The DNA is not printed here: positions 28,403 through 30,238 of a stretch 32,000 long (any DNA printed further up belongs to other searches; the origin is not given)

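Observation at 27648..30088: Orphan two-gene cassette (511 aa + acidic 284 aa) of unknown function: candidate defence or toxin-immunity module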

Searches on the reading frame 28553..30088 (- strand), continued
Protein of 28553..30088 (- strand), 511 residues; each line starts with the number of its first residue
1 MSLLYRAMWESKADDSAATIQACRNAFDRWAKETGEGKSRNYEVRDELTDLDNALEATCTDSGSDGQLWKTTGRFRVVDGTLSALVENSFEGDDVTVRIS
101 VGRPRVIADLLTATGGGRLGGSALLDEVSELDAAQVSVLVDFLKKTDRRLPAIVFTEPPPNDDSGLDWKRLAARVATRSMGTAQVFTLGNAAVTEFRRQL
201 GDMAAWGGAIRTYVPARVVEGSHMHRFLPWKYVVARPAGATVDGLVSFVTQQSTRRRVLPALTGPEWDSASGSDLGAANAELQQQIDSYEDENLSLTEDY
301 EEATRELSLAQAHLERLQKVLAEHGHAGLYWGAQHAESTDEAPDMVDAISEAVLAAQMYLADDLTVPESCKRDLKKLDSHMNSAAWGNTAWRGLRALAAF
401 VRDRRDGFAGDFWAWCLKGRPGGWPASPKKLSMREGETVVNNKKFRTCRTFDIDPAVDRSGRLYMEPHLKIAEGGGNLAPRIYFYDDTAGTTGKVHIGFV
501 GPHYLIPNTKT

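Call 36: predict_structure(alignment_id=A1)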
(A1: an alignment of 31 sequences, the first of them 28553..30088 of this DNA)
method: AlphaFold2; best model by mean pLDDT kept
length: 511 residues; sequences in the alignment: 31
mean_pLDDT: 88.5   pTM: 0.59
mean pLDDT of the five models: 88.5, 86.4, 85.6, 85.5, 84.7
residues with pLDDT >= 90: 314; 70-90: 161; 50-70: 27; < 50: 9
segments of 3 or more residues with pLDDT < 50: 271-273, 334-339
pLDDT, mean of each block of 10 residues (from residue 1): 92 96 94 77 75 91 87 95 96 79 88 93 94 97 93 95 88 96 97 95 91 87 82 89 93 90 74 58 83 85 82 82 77 48 87 94 96 90 92 97 95 94 90 92 94 95 97 85 97 97 87 55
secondary structure, 60 per line:
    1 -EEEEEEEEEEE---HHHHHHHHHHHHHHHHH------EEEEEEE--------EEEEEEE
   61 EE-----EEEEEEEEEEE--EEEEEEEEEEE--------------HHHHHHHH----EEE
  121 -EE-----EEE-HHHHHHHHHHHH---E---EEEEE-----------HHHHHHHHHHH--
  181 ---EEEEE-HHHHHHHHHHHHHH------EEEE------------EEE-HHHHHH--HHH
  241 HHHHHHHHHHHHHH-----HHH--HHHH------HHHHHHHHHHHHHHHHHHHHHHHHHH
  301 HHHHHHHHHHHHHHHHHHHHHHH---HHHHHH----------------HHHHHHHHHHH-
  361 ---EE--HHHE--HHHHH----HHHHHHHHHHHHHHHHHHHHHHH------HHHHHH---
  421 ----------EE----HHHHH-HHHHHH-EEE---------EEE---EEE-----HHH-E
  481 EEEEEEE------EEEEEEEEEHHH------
elements in order: E2-12 H16-32 E39-45 E54-62 E68-78 E81-91 H106-113 E118-120 E129-131 H133-144 E152-156 H168-178 E184-188 H190-203 E210-213 E226-228 H230-235 H238-254 H265-268 H275-323 H327-332 H349-359 H374-378 H383-405 H412-417 H437-441 H443-448 E450-452 E462-464 E468-470 E480-487 E494-502

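Call 42: fold_search(model_id=the predicted structure, library=pdb)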
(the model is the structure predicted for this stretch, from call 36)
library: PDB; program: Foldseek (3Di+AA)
matches with E <= 10: 1510; with E <= 0.001: 0
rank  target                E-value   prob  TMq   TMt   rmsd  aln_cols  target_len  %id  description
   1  2xb3                  6.2e-03  0.99  0.12  0.30   5.4        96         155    9  The Structure of Cyanobacterial PsbP (released 2010-08-25)
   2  2ns9_A                6.2e-03  0.69  0.11  0.27  12.9       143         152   17  Crystal structure of protein APE2225 from Aeropyrum pernix K1, Pfam COXG (released 2006-11-14)
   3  1kfq_A                7.3e-03  0.72  0.12  0.11   9.1       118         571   12  Crystal Structure of Exocytosis-Sensitive Phosphoprotein, pp63/parafusin (Phosphoglucomutse) from Paramecium. OPEN FOR (released 2002-01-16)
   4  5tsh_E                9.7e-03  0.18  0.08  0.10  20.8       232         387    9  PilB from Geobacter metallireducens bound to AMP-PNP (released 2017-05-17)
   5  9gnw_P                1.0e-02  0.98  0.12  0.28   6.2       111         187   14  Universal PSII assembly intermediate (released 2025-09-17)
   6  2ppt_A                1.2e-02  1.00  0.18  0.54   3.6       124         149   14  Crystal structure of thioredoxin-2 (released 2007-10-02)
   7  1kfi_A                1.2e-02  0.89  0.14  0.13   7.3       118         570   12  Crystal Structure of the Exocytosis-Sensitive Phosphoprotein, pp63/Parafusin (phosphoglucomutase) from Paramecium (released 2002-01-16)
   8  9pbb_A                1.2e-02  0.94  0.13  0.23   7.3       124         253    8  293K human S-adenosylmethionine decarboxylase (released 2025-09-17)
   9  2ns9_B                1.5e-02  0.96  0.14  0.38   6.9       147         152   14  Crystal structure of protein APE2225 from Aeropyrum pernix K1, Pfam COXG (released 2006-11-14)
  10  5zfr_C                1.7e-02  0.18  0.09  0.12  21.1       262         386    6  Crystal structure of PilB, an extension ATPase motor of Type IV pilus, from Geobacter sulfurreducens (released 2018-09-19)
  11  1z94_A                2.0e-02  0.77  0.10  0.29   8.4       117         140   11  X-Ray Crystal Structure of Protein CV1439 from Chromobacterium violaceum. Northeast Structural Genomics Consortium Tar (released 2005-05-10)
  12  4r7k_A                2.2e-02  0.97  0.16  0.40   6.2       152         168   12  1.88 Angstrom Resolution Crystal Structure of Hypothetical Protein jhp0584 from Helicobacter pylori. (released 2014-09-10)
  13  2cwz_A                2.3e-02  0.30  0.09  0.20   9.0       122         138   10  Crystal structure of the Thermus thermophilus hypothetical protein TTHA0967, a thioesterase superfamily member (released 2005-12-27)
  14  6e8a_B                2.4e-02  0.96  0.12  0.33   5.1        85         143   13  Crystal structure of DcrB from Salmonella enterica at 1.92 Angstroms resolution (released 2018-10-31)
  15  5vec_A                2.4e-02  0.75  0.13  0.12   7.9       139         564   13  Crystal Structure of the R515L missense variant of human PGM1 (released 2018-06-27)
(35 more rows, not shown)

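Call 52: search_protein_families(library=padloc, alignment_id=A1, max_evalue=0.001)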
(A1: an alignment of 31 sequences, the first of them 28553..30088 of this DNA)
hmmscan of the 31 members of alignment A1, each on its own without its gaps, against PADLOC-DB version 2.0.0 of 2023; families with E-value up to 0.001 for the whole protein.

A. member 1, window:28553-30088:- (511 aa): 3 families
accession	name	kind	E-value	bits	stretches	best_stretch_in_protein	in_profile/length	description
PDLC04161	HEC-07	-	5.9e-12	43.3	1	91-316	133-358/553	-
PDLC03912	NsnC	-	3.2e-07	28.5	1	434-508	251-314/316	-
PDLC04158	HEC-07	-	3e-06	24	1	135-216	164-241/526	-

B. families by the number of members that match (of 31 scanned): 6 families
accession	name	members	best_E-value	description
PDLC04161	HEC-07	31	1.5e-22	-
PDLC04159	HEC-07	25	6.5e-10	-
PDLC03912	NsnC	22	3.2e-07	-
PDLC04158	HEC-07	19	1.8e-12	-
PDLC04160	HEC-07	11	3.5e-09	-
PDLC00518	JetC1|JetC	1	0.00045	DUF3584 domain; MukB-like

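Call 55: search_dna_similar(query=window:28553-30088:-, collection=plasmids, mode=protein, max_evalue=0.01, max_rows=30)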
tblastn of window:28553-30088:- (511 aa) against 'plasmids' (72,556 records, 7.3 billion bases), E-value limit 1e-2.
Records with a match: 8; places in all: 8; records where one place covers at least 80% of the query: 0.
Best place of each record, by identity: <60% 8.
By first word of the organism name: Streptomyces 4; Nocardiopsis 2; Kitasatospora 1; Amycolatopsis 1.
By predicted mobility (MOB-suite, as given by PLSDB): non-mobilizable 7; mobilizable 1.
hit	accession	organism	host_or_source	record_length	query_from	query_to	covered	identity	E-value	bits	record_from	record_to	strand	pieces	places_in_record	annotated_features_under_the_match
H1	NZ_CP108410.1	Kitasatospora sp. NBC_01300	-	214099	133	511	74%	27.9%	5e-22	107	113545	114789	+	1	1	hypothetical protein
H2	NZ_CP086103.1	Streptomyces anulatus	Peperomia dindygulensis Miq.,cell ...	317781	136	511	74%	26.6%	1e-18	97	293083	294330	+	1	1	hypothetical protein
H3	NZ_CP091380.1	Amycolatopsis sp. FU40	cell culture,soil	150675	380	510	26%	38.8%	2e-15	87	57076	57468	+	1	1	hypothetical protein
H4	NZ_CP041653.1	Streptomyces sp. RLB1-9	Isolated strain,Microscale soil grain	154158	364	510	29%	32.9%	3e-13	81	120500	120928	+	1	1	hypothetical protein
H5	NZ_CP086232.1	Streptomyces clavuligerus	whole organism,soil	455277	372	511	27%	29.1%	5e-8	64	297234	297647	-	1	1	hypothetical protein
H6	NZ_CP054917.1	Streptomyces sp. NA02950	Single cell,marine sediment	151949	371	489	23%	32.8%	1e-6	59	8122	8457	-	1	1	hypothetical protein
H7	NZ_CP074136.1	Nocardiopsis changdeensis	Whole organism,soil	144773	382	510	25%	29.0%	8e-6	56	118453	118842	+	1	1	hypothetical protein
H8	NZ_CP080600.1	Nocardiopsis sp. MT53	Whole organism,soil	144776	382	510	25%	29.0%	8e-6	56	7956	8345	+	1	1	hypothetical protein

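Call 57: search_dna_similar(query=window:28553-30088:-, collection=phages, mode=protein, max_evalue=0.01, max_rows=20)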
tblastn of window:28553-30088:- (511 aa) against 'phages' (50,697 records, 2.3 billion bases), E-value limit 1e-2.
No match.

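Call 59: get_annotated_region(hit=H1, flank=6000)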
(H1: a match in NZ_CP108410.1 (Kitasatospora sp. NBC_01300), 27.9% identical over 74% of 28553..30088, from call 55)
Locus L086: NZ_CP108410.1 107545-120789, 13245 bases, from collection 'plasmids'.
description: Kitasatospora sp. NBC_01300 plasmid unnamed2, complete sequence
organism: Kitasatospora sp. NBC_01300 (NCBI taxid 2903574)
taxonomy: Bacteria; Actinomycetota; Actinomycetes; Kitasatosporales; Streptomycetaceae; Kitasatospora; Kitasatospora sp. NBC 01300
host: -; source: -; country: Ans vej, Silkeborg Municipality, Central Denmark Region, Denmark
typing (MOB-suite, as given by PLSDB): non-mobilizable
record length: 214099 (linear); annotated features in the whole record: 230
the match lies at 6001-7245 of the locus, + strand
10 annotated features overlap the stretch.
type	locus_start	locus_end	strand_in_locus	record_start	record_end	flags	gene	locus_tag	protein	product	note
CDS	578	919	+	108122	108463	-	-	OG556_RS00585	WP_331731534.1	hypothetical protein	-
CDS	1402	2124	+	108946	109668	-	-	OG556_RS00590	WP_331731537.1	hypothetical protein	-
CDS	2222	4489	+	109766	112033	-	-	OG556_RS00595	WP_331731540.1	ATP-dependent RecD-like DNA helicase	-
CDS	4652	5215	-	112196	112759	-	-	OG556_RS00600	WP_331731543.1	hypothetical protein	-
CDS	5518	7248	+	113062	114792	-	-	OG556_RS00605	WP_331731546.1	hypothetical protein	-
CDS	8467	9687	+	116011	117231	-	-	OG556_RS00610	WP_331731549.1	bifunctional DNA primase/polymerase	-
CDS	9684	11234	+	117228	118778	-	-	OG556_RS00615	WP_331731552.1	phage/plasmid primase, P4 family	GO:0006260 - DNA replication [Evidence IEA]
CDS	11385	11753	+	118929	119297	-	-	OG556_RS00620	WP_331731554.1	DUF6009 family protein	-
CDS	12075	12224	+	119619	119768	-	-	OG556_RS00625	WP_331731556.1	hypothetical protein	-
CDS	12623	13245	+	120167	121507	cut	-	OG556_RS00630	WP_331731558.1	hypothetical protein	-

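Call 60: get_annotated_region(hit=H3, flank=6000)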
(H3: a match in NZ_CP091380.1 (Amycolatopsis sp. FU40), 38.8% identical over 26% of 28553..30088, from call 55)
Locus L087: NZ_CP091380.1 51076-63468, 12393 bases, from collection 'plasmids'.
description: Amycolatopsis sp. FU40 plasmid unnamed2
organism: Amycolatopsis sp. FU40 (NCBI taxid 2914159)
taxonomy: Bacteria; Actinomycetota; Actinomycetes; Pseudonocardiales; Pseudonocardiaceae; Amycolatopsis; Amycolatopsis sp. FU40
host: -; source: cell culture,soil; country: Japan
typing (MOB-suite, as given by PLSDB): non-mobilizable
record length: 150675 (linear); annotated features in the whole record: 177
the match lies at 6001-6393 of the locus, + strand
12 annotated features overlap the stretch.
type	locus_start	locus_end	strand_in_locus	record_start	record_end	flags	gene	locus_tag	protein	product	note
CDS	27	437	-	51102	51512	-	-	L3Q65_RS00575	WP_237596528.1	hypothetical protein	-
CDS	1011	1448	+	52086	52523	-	-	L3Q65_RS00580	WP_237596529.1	helix-turn-helix transcriptional regulator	-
CDS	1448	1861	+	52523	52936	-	-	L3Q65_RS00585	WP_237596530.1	hypothetical protein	-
CDS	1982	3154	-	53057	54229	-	-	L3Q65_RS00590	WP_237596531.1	hypothetical protein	-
CDS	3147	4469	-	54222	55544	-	-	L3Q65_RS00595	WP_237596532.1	AAA family ATPase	-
CDS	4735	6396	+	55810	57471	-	-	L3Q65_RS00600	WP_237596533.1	hypothetical protein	-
CDS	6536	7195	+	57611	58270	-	-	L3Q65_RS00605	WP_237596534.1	hypothetical protein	-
CDS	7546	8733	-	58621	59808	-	-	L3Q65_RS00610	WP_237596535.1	NUDIX domain-containing protein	-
CDS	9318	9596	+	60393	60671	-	-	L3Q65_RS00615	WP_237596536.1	hypothetical protein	-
CDS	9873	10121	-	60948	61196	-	-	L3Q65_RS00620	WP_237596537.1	hypothetical protein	-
CDS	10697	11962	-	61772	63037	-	-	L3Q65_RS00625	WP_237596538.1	sigma-70 family RNA polymerase sigma factor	GO:0006352 - DNA-templated transcription initiation [Evidence IEA]; GO:0006355 - regulation of DNA-templated ...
CDS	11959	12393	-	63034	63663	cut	-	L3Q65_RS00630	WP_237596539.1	sigma-70 family RNA polymerase sigma factor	GO:0006352 - DNA-templated transcription initiation [Evidence IEA]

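Call 61: get_annotated_region(hit=H4, flank=6000)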
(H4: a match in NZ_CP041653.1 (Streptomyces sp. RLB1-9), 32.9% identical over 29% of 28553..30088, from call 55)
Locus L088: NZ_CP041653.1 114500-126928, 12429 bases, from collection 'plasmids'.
description: Streptomyces sp. RLB1-9 plasmid pRLB1-9.1, complete sequence
organism: Streptomyces sp. RLB1-9 (NCBI taxid 2594454)
taxonomy: Bacteria; Actinomycetota; Actinomycetes; Kitasatosporales; Streptomycetaceae; Streptomyces; Streptomyces sp. RLB1-9
host: -; source: Isolated strain,Microscale soil grain; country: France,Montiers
typing (MOB-suite, as given by PLSDB): non-mobilizable
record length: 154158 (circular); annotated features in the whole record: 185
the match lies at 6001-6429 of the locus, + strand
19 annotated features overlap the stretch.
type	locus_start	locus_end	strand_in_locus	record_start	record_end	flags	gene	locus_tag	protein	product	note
CDS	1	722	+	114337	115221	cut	-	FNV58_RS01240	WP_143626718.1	hypothetical protein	-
CDS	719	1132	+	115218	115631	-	-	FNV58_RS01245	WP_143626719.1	hypothetical protein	-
CDS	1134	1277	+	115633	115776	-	-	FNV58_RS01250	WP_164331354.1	hypothetical protein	-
CDS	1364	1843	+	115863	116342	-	-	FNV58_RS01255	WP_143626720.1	hypothetical protein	-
CDS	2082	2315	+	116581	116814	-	-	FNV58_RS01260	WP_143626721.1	hypothetical protein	-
CDS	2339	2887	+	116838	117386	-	-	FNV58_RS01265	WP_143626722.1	hypothetical protein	-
CDS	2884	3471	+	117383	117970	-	-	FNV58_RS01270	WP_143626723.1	hypothetical protein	-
CDS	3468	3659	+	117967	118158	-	-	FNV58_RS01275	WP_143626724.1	hypothetical protein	-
CDS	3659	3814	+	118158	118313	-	-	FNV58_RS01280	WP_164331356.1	hypothetical protein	-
CDS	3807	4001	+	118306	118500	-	-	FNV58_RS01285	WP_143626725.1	hypothetical protein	-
CDS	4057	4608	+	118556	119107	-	dcd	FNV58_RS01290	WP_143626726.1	dCTP deaminase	GO:0009394 - 2'-deoxyribonucleotide metabolic process [Evidence IEA]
CDS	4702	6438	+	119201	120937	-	-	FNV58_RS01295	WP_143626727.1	hypothetical protein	-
CDS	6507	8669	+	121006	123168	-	-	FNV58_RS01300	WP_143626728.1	hypothetical protein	-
CDS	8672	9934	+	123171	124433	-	-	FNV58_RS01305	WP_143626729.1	hypothetical protein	-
CDS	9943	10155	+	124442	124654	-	-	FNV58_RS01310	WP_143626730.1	hypothetical protein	-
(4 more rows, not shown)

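Call 62: get_annotated_region(hit=H5, flank=6000)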
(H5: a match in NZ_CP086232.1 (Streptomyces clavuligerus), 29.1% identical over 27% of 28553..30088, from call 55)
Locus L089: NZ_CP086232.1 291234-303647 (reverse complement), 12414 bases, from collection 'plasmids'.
description: Streptomyces clavuligerus strain DSM 738 plasmid pSCL3, complete sequence
organism: Streptomyces clavuligerus (NCBI taxid 1901)
taxonomy: Bacteria; Actinomycetota; Actinomycetes; Kitasatosporales; Streptomycetaceae; Streptomyces; Streptomyces clavuligerus
host: -; source: whole organism,soil; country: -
typing (MOB-suite, as given by PLSDB): non-mobilizable
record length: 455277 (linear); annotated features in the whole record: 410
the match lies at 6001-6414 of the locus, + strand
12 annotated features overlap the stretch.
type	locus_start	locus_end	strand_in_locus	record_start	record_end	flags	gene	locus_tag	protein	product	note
CDS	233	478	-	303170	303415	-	-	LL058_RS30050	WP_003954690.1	hypothetical protein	-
CDS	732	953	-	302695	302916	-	-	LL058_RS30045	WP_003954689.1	hypothetical protein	-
CDS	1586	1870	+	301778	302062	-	-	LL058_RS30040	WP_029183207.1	hypothetical protein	-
CDS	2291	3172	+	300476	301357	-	-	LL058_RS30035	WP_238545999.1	hypothetical protein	-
CDS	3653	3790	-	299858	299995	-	-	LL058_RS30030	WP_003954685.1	hypothetical protein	-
CDS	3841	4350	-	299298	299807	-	-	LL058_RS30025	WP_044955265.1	hypothetical protein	-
CDS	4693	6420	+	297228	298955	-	-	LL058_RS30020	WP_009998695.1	hypothetical protein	-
CDS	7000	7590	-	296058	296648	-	-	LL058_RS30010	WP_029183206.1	DUF4240 domain-containing protein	-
CDS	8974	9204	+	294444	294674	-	-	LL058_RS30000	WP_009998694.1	hypothetical protein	-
CDS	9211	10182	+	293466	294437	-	-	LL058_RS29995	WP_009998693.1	helix-turn-helix transcriptional regulator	-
CDS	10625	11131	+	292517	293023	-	-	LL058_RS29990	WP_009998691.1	HD domain-containing protein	-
CDS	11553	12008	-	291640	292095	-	-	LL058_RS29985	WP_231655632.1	hypothetical protein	-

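Call 63: search_protein_families(library=padloc, proteins=[L086:5518-7248:+, L087:4735-6396:+, L088:4702-6438:+, L089:4693-6420:+], max_evalue=0.001)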
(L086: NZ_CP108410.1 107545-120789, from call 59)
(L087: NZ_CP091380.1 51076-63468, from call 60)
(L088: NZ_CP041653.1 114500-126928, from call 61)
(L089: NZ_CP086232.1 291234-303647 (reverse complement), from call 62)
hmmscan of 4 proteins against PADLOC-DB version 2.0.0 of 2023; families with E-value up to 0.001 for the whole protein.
L086:5518-7248:+ (576 aa): 2 families
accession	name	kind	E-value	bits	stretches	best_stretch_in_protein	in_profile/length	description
PDLC04161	HEC-07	-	5.1e-14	50.1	1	86-292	105-301/553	-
PDLC03914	NsnC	-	0.00045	17.7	0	506-572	250-313/314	-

L087:4735-6396:+ (553 aa): 2 families
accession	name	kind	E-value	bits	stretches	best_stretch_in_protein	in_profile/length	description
PDLC03912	NsnC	-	5.2e-11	40.9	1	393-551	184-314/316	-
PDLC03879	NsnC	-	1.6e-05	22.8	1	392-548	180-304/305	-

L088:4702-6438:+ (578 aa): 2 families
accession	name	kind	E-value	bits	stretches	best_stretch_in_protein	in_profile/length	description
PDLC03912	NsnC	-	3.9e-12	44.6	1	415-573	180-311/316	-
PDLC03879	NsnC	-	8e-09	33.6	1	418-573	180-304/305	-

L089:4693-6420:+ (575 aa): 3 families
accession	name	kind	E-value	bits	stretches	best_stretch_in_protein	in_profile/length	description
PDLC03912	NsnC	-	4.8e-08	31.2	1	500-571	250-312/316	-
PDLC04161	HEC-07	-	9.9e-05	19.4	1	315-440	317-436/553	-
PDLC03879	NsnC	-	0.00083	17.1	0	528-570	265-304/305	-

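Call 79: find_encoding_contigs(protein=P0138, flank=7000, max_places=5)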
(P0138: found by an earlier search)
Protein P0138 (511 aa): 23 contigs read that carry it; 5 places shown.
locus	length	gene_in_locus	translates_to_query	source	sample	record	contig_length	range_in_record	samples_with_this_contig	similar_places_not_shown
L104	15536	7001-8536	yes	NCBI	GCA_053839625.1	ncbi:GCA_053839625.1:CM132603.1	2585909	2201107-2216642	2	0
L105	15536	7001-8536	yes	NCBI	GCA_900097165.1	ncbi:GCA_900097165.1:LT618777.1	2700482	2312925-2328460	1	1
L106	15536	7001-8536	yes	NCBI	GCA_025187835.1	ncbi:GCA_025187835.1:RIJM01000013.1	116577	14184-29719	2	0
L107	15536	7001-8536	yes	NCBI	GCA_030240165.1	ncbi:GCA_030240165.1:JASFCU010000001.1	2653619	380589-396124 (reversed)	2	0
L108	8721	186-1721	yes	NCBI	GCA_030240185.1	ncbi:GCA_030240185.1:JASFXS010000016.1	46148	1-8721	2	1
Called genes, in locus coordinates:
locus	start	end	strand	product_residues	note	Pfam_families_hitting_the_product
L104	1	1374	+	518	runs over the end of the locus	-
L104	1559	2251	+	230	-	-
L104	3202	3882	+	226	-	-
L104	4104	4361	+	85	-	-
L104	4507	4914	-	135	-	-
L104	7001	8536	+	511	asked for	-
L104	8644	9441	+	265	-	-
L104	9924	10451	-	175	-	PF00210:Ferritin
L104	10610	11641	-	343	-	PF02517:Rce1-like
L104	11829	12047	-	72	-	-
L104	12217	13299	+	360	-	PF00501:AMP-binding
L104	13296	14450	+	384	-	PF00108:Thiolase_N, PF02803:Thiolase_C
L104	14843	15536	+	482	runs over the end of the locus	PF07690:MFS_1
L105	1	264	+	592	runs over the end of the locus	-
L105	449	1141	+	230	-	-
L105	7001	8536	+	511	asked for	-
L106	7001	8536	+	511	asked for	-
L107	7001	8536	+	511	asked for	-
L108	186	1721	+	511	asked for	-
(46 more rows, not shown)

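Call 82: search_protein_families(library=pfam, proteins=[L104:3202-3882:+, L104:4104-4361:+, L104:4507-4914:-], max_evalue=0.01)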
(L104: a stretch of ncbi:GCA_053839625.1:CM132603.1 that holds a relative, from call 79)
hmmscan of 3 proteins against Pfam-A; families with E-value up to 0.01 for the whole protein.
L104:3202-3882:+ (226 aa): 0 families

L104:4104-4361:+ (85 aa): 0 families

L104:4507-4914:- (135 aa): 0 families
